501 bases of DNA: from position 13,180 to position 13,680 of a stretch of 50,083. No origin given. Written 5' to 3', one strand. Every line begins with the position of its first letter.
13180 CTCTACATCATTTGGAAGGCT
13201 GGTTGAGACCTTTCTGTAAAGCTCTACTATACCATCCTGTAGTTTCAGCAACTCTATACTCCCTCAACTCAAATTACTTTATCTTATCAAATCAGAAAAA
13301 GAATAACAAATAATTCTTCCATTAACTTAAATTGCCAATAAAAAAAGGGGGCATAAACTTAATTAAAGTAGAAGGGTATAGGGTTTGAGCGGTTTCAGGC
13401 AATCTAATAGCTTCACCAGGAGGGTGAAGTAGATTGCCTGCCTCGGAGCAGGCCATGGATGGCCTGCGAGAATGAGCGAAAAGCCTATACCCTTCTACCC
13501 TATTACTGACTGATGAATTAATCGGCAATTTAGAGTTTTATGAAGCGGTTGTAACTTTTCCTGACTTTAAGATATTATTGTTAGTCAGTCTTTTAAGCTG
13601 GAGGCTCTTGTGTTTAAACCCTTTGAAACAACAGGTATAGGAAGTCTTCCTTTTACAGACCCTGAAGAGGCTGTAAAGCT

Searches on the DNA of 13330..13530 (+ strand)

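Call 12: search_rna_families(source=window, start=13330, end=13530, threshold=evalue, max_evalue=10, show_alignments=3)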
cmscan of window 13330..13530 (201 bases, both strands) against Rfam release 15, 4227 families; matches with E-value up to 10: 3.
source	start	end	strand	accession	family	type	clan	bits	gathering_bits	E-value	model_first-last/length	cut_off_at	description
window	13362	13504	-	RF03799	mir-3202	Gene; miRNA;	-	22.5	90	0.016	1-79/79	no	mir-3202 microRNA precursor family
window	13445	13471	+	RF01535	TB10Cs5H2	Gene; snRNA; snoRNA; HACA-box;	-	21.6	40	0.012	1-78/78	no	Trypanosomatid snoRNA TB10Cs5H2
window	13396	13440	+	RF03373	mir-3170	Gene; miRNA;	-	13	98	7.2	1-77/77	no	mir-3170 microRNA precursor family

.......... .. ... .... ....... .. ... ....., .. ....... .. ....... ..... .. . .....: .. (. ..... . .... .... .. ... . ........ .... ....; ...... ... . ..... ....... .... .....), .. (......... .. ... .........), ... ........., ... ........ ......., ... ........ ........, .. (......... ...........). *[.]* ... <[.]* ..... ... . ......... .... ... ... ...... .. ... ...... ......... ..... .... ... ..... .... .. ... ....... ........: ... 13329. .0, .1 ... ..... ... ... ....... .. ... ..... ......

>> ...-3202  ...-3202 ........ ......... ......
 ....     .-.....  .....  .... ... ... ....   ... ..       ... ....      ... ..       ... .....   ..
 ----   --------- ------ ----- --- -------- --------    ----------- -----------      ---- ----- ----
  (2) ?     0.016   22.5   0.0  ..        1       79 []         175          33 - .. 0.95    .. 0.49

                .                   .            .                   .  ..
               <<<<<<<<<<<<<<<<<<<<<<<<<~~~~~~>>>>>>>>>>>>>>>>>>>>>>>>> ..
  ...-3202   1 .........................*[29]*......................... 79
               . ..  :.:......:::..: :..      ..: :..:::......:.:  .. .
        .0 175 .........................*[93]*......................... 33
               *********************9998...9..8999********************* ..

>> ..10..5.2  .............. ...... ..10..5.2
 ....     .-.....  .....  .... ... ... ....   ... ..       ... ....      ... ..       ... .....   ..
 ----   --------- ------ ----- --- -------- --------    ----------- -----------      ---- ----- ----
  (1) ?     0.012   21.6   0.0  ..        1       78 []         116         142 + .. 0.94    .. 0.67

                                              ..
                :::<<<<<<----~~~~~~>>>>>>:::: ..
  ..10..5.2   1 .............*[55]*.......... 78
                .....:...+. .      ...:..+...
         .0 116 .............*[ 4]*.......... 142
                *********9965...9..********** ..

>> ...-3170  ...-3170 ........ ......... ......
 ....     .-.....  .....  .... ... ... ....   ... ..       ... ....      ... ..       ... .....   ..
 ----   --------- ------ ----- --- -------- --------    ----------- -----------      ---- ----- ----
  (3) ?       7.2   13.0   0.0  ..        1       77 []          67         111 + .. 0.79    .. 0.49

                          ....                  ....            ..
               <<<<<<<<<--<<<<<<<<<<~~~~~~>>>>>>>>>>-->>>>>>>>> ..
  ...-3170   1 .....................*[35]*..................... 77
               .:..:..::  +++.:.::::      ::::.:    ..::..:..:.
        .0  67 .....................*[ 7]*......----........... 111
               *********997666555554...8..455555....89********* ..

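Call 46: build_rna_model(alignment_id=A2, structure=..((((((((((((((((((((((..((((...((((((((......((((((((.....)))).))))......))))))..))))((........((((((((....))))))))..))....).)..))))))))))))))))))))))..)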
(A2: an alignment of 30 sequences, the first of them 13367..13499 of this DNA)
Model R1 built from alignment A2 (30 sequences, 154 columns); structure: as given.
model positions 136; base pairs 51; branch points 1; effective number of sequences 2.33; information 0.59 bits per position. Calibrated on 0.2 Mb of random sequence (short: E-values are rough).
structure used (alignment columns):
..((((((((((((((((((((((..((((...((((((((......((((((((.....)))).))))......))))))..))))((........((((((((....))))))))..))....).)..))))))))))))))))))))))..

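Call 47: search_with_rna_model(model_id=R1, sources=[window, L003, L004, L005, L006, L007, L008, L009, L010, L011, L012, L013, L014, L015, L016, L017, L018, L019, L020, L021, L022, L023, L024, L025, L026, L027, L028, L029, L030, L031, L032, L033, L034, L035, L036, L037, L038, L039, L040, L041, L042, L043, L044, L045, L046, L047, L048, L049, L050, L051], max_evalue=0.01, make_alignment=true)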
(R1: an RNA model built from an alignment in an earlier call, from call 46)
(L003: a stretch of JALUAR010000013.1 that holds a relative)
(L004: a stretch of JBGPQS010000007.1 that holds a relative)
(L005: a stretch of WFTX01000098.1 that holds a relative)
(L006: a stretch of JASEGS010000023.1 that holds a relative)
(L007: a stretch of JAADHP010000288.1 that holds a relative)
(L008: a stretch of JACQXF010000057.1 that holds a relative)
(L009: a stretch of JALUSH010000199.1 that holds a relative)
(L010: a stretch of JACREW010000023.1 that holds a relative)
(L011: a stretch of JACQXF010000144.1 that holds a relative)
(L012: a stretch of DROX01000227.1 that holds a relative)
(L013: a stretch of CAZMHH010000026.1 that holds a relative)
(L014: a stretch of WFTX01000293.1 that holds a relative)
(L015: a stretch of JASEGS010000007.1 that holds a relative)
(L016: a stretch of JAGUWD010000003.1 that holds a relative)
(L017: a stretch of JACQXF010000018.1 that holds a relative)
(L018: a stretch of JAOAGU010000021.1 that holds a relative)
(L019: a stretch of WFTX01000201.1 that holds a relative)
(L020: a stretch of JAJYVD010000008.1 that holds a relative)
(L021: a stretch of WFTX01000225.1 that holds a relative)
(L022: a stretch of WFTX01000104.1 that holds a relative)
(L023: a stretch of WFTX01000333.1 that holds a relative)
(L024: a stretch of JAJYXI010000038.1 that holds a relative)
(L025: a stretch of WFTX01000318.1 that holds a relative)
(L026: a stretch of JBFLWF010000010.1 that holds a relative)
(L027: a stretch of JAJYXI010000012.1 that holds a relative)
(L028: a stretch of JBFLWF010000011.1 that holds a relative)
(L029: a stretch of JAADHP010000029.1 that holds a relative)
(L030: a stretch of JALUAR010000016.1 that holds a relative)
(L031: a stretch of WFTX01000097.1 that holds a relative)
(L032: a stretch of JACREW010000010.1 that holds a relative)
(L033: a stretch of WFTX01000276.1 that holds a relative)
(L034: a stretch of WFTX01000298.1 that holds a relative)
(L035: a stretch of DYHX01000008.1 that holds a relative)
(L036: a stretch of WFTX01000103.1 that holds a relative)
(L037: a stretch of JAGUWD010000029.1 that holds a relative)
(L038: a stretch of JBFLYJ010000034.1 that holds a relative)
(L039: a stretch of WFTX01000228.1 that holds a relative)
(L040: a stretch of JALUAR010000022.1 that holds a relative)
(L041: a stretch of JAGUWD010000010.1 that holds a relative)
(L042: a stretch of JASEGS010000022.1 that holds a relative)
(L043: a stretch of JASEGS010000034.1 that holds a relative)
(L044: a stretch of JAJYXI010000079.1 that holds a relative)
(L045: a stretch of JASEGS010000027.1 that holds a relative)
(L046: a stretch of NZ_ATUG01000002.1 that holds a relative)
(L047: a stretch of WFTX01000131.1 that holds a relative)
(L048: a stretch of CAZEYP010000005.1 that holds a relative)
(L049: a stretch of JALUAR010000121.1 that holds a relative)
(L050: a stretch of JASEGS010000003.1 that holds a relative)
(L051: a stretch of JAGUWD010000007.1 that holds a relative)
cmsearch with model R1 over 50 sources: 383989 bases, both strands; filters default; matches with E-value up to 0.01: 63.
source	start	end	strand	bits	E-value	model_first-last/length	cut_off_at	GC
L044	6428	6564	-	128.2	8.8e-25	1-136/136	no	0.55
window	13365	13501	+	124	6.9e-24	1-136/136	no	0.51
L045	691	825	-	122.6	1.4e-23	1-136/136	no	0.48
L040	5167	5303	+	120.4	4.1e-23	1-136/136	no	0.51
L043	5915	6050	-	119.9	5.1e-23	1-136/136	no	0.48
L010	388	524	-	119.9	5.1e-23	1-136/136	no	0.58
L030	6224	6360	+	118.3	1.2e-22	1-136/136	no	0.48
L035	4143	4277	+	117.3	1.9e-22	1-136/136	no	0.5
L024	6084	6220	+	117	2.2e-22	1-136/136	no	0.5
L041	136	271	+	116.5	2.9e-22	1-136/136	no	0.48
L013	877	1014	+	116.1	3.4e-22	1-136/136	no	0.52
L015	1592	1726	-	115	5.9e-22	1-136/136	no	0.52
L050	7698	7832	+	113.9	1e-21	1-136/136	no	0.5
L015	7577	7711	-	113.8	1.1e-21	1-136/136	no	0.51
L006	7261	7396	-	113.2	1.4e-21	1-136/136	no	0.5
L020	7550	7684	-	112.9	1.7e-21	1-136/136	no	0.56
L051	3931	4067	-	112.7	1.8e-21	1-136/136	no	0.47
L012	6376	6512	-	112.6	2e-21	1-136/136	no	0.46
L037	5995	6131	-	112.1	2.5e-21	1-136/136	no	0.54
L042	4133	4267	+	111.5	3.3e-21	1-136/136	no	0.56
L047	5235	5372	+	110.9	4.5e-21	1-136/136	no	0.56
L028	2682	2818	-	110.8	4.7e-21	1-136/136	no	0.54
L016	5933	6067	-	109.6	8.5e-21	1-136/136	no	0.57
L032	955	1091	-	108.5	1.5e-20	1-136/136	no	0.48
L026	6020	6157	-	107.8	2.1e-20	1-136/136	no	0.56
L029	4969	5105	+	107.5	2.5e-20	1-136/136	no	0.44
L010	3149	3285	-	107.4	2.6e-20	1-136/136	no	0.59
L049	437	573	+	103.4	1.8e-19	1-136/136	no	0.47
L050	783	917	+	103.3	1.9e-19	1-136/136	no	0.55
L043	3457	3592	-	102.5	2.8e-19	1-136/136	no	0.49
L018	4829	4965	-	99.7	1.2e-18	1-136/136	no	0.49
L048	399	534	-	99.5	1.3e-18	1-136/136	no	0.47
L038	6146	6279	-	99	1.6e-18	1-136/136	no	0.5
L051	3369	3504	-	91.9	5.4e-17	1-136/136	no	0.55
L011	1156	1294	-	91.7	6e-17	1-136/136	no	0.49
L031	38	213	+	87.6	4.6e-16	1-136/136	no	0.55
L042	7228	7363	+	86.3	8.9e-16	1-136/136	no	0.52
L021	5555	5730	+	85.4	1.4e-15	1-136/136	no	0.55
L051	4939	5074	+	85.4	1.4e-15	1-136/136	no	0.5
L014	709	884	-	85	1.6e-15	1-136/136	no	0.55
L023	11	186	+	83.2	4.1e-15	1-136/136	no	0.55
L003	950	1124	+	83.2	4.1e-15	1-136/136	no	0.51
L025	4567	4742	-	83.1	4.3e-15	1-136/136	no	0.54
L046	4512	4645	+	83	4.4e-15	1-136/136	no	0.55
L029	3503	3639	+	82.2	6.5e-15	1-136/136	no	0.34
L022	11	186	+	81.4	1e-14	1-136/136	no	0.55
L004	2302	2441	+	79.3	2.8e-14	1-136/136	no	0.49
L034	6169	6344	+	76.8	9.8e-14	1-136/136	no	0.56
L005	3202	3376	+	74.4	3.1e-13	1-136/136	no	0.57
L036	1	170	+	73.2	5.8e-13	7-136/136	5'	0.54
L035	7636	7777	+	72.4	8.3e-13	1-136/136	no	0.39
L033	236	405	-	71.3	1.5e-12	7-136/136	5'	0.55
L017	5758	5921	-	70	2.8e-12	1-136/136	no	0.43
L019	2553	2717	+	62.7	1e-10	1-125/136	3'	0.55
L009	4142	4238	-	61.7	1.7e-10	1-136/136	no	0.49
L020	7369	7546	+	49.4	7.4e-08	1-136/136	no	0.48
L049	1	59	+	48.4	1.2e-07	78-136/136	5'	0.54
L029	5152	5248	+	42.6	2.2e-06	1-136/136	no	0.51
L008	2704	2857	+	39.5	1e-05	1-136/136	no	0.46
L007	416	535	+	38.9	1.3e-05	1-136/136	no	0.52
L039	1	117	+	26.2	0.007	59-136/136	5'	0.56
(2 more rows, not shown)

Alignment A4: 63 matches aligned to the model, 287 columns, each read 5' to 3' on its own strand. Consensus structure (alignment columns), stored with it:
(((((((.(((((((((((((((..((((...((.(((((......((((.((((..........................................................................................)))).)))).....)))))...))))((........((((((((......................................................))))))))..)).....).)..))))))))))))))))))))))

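Call 62: search_with_rna_model(model_id=R1, source=L052, max_evalue=10, filters=off, show_alignments=2)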
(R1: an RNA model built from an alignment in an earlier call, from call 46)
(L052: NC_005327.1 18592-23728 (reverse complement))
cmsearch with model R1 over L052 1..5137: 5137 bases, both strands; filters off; matches with E-value up to 10: 25.
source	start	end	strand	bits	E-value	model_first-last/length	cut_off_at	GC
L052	3378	3415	+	10.2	0.27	1-136/136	no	0.45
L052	511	567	-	8.1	0.75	1-136/136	no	0.35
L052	4222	4263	+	7.1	1.2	1-136/136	no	0.45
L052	511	567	+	7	1.3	1-136/136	no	0.35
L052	1020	1106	-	6.5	1.7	1-136/136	no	0.33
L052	3382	3411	-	5.9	2.3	1-136/136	no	0.43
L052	417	496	-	5.8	2.3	1-136/136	no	0.25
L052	1874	1936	-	5.8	2.4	1-136/136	no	0.29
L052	3773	3873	+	5.4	2.8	1-136/136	no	0.54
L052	1299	1332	+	4.9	3.6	1-136/136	no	0.18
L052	23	93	-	4.7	4.1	1-136/136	no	0.62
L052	1298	1333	-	4.5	4.3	1-136/136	no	0.17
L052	1874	1936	+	4.4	4.7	1-136/136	no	0.29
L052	23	93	+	4.2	5.2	1-136/136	no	0.62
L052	2398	2446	+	3.6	7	1-136/136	no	0.31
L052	1022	1104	+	3.4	7.5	1-136/136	no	0.34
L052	417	496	+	3.4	7.8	1-136/136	no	0.25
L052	2976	2995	-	3.4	7.8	1-136/136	no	0.55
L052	4222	4263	-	3.3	7.8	1-136/136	no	0.45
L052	869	889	-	3.2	8.2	1-136/136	no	0.48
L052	869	889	+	3.2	8.2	1-136/136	no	0.48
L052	4873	4904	+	3.1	8.9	1-136/136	no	0.47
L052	2871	2894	-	3.1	8.9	1-136/136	no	0.67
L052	2146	2182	-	3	9.4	1-136/136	no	0.3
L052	3497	3593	-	2.9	9.6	1-136/136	no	0.55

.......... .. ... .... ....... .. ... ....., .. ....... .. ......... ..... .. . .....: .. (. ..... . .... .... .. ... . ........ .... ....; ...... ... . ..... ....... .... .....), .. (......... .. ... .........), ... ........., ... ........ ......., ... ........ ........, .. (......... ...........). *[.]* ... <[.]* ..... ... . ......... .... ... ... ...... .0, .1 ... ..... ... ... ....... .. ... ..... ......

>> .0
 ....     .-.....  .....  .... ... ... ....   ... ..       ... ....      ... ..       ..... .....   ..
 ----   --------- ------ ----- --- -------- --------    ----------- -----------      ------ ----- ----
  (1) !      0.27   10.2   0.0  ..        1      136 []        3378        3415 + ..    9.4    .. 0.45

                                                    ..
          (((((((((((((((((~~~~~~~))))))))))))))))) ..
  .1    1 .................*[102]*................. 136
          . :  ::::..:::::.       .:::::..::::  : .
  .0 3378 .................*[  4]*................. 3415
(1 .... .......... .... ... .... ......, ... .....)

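Call 76: search_with_rna_model(model_id=R1, sources=[L069, L070, L071, L053, L054, L055, L056, L057, L058, L059, L060, L061, L062, L063, L064, L065, L066, L067, L068], max_evalue=0.1)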
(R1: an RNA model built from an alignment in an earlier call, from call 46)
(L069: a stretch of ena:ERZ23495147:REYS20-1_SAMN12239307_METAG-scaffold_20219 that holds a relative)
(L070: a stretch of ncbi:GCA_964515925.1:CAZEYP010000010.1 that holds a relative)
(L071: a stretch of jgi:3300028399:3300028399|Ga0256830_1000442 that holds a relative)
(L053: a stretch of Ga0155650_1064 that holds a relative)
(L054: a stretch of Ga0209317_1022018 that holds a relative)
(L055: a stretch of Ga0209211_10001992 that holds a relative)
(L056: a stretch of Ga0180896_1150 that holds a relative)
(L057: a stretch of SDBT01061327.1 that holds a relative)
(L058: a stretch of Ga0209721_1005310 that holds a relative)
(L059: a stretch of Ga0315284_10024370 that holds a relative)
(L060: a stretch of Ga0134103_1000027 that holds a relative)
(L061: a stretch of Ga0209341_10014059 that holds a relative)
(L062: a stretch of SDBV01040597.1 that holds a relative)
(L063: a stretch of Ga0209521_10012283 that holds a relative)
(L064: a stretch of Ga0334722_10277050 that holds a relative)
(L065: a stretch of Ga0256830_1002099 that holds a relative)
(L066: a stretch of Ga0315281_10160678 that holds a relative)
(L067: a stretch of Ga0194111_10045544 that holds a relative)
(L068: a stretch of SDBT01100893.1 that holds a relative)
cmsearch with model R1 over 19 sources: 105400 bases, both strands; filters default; matches with E-value up to 0.1: 17.
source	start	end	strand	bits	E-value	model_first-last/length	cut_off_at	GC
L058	4635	4771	+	116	9.9e-23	1-136/136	no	0.53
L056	3693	3829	-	113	4.4e-22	1-136/136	no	0.45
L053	3244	3380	+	110.2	1.7e-21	1-136/136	no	0.48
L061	5836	5972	-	110.2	1.7e-21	1-136/136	no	0.48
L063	5922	6058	+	110.2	1.7e-21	1-136/136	no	0.48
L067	2863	2996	-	110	2e-21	1-136/136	no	0.49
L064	339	473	-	109.6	2.3e-21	1-136/136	no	0.53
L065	11203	11340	+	109.2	2.9e-21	1-136/136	no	0.46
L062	4891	5022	-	107.9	5.4e-21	1-136/136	no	0.35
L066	1072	1206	+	98.9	4.7e-19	1-136/136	no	0.66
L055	3522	3657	+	96.8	1.3e-18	1-136/136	no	0.58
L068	2130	2262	+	86.7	2e-16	1-136/136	no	0.37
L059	374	529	-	66.7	3.9e-12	1-136/136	no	0.49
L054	2190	2280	-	64.5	1.2e-11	24-114/136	no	0.55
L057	4763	4892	-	61.7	4.5e-11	1-136/136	no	0.43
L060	2690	2794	+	47.1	6.3e-08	1-136/136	no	0.4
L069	1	66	-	20.6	0.031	1-66/136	3'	0.36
